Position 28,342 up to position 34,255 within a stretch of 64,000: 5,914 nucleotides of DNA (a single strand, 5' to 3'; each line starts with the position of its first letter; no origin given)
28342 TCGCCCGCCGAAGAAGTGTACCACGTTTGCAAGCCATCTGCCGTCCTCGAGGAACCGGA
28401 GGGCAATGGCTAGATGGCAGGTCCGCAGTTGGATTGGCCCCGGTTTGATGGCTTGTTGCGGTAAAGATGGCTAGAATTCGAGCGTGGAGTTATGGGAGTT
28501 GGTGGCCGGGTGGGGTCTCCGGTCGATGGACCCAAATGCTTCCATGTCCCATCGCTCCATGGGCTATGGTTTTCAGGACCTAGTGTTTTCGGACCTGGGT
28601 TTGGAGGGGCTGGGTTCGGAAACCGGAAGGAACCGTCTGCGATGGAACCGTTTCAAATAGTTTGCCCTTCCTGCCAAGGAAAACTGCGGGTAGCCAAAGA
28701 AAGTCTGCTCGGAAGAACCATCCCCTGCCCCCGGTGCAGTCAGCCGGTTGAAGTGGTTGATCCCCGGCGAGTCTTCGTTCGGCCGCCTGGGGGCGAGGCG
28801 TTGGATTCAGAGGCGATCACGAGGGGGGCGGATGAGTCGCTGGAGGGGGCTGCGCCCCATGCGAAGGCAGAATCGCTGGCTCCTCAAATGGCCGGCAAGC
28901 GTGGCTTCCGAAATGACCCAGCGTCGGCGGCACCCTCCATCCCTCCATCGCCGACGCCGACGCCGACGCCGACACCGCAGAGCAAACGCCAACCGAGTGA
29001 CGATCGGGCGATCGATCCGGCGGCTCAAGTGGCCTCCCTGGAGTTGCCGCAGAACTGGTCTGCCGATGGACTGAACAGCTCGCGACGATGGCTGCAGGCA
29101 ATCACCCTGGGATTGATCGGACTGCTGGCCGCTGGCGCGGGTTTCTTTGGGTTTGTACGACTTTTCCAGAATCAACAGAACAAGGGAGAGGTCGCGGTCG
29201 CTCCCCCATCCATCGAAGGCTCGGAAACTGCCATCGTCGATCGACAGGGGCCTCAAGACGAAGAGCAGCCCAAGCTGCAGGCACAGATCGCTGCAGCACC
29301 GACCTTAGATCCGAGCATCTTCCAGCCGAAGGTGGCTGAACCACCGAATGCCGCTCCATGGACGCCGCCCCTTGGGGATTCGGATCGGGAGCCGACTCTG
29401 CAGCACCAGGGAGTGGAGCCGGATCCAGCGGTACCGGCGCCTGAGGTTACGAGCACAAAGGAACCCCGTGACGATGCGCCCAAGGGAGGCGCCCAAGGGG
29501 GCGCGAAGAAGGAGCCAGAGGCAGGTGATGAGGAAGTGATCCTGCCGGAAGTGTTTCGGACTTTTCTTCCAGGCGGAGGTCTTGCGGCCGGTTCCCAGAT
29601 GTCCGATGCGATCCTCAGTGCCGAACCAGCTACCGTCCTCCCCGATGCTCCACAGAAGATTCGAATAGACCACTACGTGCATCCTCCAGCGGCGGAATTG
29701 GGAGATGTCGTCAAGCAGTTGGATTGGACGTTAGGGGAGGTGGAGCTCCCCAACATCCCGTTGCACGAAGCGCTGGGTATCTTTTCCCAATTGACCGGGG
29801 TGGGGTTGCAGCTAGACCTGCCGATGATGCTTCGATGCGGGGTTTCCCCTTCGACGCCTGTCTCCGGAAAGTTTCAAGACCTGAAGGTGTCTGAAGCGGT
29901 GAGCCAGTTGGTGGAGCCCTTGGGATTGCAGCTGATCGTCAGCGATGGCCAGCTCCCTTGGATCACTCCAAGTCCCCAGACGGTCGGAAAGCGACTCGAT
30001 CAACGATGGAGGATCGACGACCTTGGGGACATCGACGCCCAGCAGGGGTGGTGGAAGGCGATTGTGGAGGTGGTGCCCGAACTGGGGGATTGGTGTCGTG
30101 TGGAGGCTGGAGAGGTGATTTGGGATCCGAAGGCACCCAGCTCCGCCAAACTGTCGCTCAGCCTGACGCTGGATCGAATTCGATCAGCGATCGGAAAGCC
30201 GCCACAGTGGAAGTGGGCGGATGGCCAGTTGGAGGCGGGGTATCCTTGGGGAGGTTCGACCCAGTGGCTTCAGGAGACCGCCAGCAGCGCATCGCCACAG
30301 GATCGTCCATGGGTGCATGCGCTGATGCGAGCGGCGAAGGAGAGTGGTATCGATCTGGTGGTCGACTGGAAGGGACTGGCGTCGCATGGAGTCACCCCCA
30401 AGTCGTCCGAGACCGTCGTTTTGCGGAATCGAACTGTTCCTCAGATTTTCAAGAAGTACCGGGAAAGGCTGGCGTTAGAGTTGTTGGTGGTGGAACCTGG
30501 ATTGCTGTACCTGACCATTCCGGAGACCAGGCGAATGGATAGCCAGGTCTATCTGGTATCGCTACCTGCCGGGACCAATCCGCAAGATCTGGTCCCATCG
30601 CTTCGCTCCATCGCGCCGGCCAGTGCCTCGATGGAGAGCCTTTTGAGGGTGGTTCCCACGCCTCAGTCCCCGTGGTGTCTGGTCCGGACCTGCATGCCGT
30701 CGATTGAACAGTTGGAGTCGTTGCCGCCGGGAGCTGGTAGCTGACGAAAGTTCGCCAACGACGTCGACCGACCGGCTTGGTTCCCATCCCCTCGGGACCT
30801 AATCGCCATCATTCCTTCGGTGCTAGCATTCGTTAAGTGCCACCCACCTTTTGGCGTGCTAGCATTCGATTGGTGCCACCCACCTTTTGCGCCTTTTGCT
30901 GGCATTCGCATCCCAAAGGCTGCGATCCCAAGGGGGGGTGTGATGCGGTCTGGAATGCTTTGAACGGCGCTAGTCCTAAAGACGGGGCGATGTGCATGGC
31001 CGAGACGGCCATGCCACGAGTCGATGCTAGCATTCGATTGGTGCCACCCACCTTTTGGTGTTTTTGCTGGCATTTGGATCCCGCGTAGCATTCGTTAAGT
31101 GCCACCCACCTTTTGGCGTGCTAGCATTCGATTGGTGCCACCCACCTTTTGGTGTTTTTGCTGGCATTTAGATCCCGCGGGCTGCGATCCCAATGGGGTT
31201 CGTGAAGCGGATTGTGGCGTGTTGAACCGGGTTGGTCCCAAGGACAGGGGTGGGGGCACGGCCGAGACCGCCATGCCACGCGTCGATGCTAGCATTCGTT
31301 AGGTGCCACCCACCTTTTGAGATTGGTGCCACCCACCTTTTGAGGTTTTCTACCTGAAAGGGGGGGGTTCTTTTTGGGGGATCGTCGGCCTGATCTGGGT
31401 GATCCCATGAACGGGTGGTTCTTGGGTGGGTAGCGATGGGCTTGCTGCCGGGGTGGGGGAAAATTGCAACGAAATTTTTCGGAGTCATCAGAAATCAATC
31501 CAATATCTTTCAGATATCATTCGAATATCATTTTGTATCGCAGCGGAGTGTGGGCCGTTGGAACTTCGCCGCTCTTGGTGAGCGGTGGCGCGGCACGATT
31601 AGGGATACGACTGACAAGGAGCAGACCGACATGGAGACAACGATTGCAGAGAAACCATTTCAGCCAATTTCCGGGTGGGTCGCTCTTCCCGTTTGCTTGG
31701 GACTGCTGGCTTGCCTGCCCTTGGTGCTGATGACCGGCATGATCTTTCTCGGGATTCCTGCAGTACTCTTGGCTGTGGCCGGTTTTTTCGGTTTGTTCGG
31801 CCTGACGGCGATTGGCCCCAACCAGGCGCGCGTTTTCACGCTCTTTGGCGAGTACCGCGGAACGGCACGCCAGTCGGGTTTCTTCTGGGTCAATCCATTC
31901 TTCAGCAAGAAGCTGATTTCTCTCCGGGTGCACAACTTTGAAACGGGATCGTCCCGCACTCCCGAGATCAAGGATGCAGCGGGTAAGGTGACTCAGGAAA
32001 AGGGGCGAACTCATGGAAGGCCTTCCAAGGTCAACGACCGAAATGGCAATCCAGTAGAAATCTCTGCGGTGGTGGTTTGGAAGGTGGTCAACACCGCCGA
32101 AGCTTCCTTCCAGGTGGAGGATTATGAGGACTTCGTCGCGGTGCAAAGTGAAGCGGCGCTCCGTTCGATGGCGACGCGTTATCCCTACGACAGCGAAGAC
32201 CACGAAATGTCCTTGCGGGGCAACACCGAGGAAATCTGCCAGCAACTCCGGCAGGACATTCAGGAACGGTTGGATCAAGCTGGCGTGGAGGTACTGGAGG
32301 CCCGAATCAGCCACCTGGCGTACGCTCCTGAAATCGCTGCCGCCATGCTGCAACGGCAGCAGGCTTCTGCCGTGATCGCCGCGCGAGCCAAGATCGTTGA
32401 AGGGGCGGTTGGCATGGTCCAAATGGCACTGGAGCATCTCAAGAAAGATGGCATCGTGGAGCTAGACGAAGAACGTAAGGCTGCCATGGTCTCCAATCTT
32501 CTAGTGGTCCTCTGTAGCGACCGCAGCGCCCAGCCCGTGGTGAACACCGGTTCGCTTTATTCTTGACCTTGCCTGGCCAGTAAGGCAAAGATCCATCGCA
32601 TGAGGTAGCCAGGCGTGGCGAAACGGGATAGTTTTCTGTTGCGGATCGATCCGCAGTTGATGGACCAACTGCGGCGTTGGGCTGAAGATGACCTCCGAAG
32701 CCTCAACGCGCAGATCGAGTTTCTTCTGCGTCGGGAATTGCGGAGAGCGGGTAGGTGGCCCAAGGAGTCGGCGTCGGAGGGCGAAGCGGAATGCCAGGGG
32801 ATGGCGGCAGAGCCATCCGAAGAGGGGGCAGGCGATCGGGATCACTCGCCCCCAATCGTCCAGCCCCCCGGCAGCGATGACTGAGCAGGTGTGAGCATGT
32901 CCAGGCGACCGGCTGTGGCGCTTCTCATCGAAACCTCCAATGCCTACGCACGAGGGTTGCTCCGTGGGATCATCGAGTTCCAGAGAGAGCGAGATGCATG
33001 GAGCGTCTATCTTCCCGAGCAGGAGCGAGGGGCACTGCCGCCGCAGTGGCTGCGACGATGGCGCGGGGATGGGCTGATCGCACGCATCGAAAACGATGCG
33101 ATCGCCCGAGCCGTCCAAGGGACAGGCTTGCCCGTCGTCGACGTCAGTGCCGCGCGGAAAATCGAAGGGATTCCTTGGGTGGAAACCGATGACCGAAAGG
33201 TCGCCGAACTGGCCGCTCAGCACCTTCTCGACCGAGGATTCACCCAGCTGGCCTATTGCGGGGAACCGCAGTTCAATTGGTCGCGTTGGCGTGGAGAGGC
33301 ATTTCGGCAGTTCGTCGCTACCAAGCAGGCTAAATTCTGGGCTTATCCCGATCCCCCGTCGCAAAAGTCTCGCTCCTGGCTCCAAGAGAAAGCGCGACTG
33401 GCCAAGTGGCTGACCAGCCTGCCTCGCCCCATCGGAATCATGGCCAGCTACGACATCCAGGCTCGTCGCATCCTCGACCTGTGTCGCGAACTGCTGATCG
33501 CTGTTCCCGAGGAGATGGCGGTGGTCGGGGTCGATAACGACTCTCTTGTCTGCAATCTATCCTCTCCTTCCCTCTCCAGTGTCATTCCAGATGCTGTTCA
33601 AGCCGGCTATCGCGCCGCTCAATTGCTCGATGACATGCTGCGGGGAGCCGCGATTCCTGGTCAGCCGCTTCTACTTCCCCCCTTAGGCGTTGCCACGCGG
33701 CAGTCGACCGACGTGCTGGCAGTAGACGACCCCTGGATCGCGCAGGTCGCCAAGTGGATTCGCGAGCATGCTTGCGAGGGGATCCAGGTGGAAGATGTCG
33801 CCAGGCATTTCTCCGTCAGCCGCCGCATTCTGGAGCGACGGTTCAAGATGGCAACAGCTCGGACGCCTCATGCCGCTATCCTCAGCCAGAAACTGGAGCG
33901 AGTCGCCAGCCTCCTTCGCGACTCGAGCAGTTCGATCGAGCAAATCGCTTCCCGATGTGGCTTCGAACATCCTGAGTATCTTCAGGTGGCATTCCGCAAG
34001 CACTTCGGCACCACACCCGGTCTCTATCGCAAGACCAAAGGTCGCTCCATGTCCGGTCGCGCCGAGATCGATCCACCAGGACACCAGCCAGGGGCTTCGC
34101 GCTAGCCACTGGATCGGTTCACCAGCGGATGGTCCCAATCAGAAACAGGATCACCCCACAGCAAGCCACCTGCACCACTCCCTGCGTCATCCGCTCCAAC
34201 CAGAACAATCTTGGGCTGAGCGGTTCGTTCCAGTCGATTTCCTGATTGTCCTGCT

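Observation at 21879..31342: Two clusters of a novel composite repeat, in inverted orientation, bracket an 8.4-kb four-gene block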

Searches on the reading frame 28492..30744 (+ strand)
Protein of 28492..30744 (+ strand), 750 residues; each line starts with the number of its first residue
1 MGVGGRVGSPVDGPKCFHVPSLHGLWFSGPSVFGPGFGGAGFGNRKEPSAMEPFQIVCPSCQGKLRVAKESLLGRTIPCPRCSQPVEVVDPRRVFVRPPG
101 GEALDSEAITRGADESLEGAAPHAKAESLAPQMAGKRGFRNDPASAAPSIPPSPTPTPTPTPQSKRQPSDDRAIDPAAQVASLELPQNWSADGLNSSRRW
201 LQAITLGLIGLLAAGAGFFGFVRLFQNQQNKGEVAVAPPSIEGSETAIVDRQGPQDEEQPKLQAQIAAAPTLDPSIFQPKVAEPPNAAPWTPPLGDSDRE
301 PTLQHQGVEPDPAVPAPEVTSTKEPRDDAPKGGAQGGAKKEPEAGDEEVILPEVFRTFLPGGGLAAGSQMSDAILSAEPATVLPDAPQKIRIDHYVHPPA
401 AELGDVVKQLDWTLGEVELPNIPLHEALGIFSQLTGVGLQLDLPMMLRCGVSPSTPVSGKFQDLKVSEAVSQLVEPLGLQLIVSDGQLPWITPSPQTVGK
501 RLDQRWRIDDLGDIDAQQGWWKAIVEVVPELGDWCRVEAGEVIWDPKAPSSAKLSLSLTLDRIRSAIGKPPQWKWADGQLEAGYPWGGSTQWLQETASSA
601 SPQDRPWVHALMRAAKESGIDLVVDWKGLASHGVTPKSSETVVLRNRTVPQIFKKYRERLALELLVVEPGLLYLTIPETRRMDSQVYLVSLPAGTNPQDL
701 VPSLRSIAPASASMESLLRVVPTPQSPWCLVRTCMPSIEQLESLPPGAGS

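Call 12: search_protein_families(library=pfam, proteins=[window:28492-30744:+], max_evalue=0.01)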
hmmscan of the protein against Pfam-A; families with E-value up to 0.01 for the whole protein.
window:28492-30744:+ (750 aa): 1 family
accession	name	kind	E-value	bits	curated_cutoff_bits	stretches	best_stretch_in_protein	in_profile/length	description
PF21344.3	Zn_ribbon_LysW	-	0.00034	20.6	27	1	58-93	3-38/46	Alpha-aminoadipate carrier protein LysW-like, globular domain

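Call 64: find_encoding_contigs(protein=window:28492-30744:+, flank=6000, max_places=8)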
Protein window:28492-30744:+ (750 aa): 3 contigs read that carry it; 3 places shown.
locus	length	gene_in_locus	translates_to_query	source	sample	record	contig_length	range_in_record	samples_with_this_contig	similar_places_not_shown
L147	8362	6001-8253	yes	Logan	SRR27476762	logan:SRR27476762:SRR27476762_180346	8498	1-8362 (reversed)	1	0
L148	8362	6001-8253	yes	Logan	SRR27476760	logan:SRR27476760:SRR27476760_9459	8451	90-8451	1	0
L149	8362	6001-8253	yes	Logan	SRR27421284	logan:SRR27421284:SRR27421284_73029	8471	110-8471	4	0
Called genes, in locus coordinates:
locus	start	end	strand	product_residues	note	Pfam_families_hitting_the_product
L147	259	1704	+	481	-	PF13485:Peptidase_MA_2 (weak)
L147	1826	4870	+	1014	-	PF07635:PSCyt1, PF07583:PSCyt2, PF07587:PSD1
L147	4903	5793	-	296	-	PF03741:TerC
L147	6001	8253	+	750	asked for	-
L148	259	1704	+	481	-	PF13485:Peptidase_MA_2 (weak)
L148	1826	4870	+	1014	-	PF07635:PSCyt1, PF07583:PSCyt2, PF07587:PSD1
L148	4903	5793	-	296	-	PF03741:TerC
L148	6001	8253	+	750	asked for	-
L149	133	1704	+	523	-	PF13485:Peptidase_MA_2 (weak)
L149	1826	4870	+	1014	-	PF07635:PSCyt1, PF07583:PSCyt2, PF07587:PSD1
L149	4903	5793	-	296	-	PF03741:TerC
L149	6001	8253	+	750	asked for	-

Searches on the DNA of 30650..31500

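Call 43: search_rna_families(source=window, threshold=evalue, max_evalue=1, start=30650, end=31500)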
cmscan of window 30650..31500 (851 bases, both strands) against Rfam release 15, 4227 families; matches with E-value up to 1: 1.
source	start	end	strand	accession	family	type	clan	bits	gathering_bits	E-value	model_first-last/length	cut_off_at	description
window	31325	31382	+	RF00519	suhB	Gene; sRNA;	CL00108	18.2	41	0.47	1-77/77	no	Makes More Granules Regulator RNA (mmgR)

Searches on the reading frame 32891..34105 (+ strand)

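Call 12: search_protein_families(library=pfam, proteins=[window:32891-34105:+], max_evalue=0.01)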
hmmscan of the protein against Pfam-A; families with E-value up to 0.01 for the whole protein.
window:32891-34105:+ (404 aa): 7 families
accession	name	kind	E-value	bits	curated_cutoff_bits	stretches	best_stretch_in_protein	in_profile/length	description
PF13377.12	Peripla_BP_3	-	4.1e-35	121.8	26.5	1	109-273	1-167/167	Periplasmic binding protein-like domain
PF12833.13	HTH_18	-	1.9e-19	70.2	33.6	1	304-381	2-79/80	Helix-turn-helix domain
PF00165.29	HTH_AraC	-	9.6e-17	61.1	26.6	2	342-381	1-42/42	Bacterial regulatory helix-turn-helix proteins, AraC family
PF22177.2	PBP1_XylR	-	6.2e-09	36.4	27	1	9-88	2-80/98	XylR N-terminal domain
PF00532.27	Peripla_BP_1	-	6.9e-06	26.2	22.2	1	54-125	53-129/281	Periplasmic binding proteins and sugar binding domain of LacI family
PF13407.12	Peripla_BP_4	-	0.0017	18.4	35.1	1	71-253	73-257/258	Periplasmic binding protein domain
PF13472.12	Lipase_GDSL_2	-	0.0089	17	32.9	0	242-311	89-157/178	GDSL-like Lipase/Acylhydrolase family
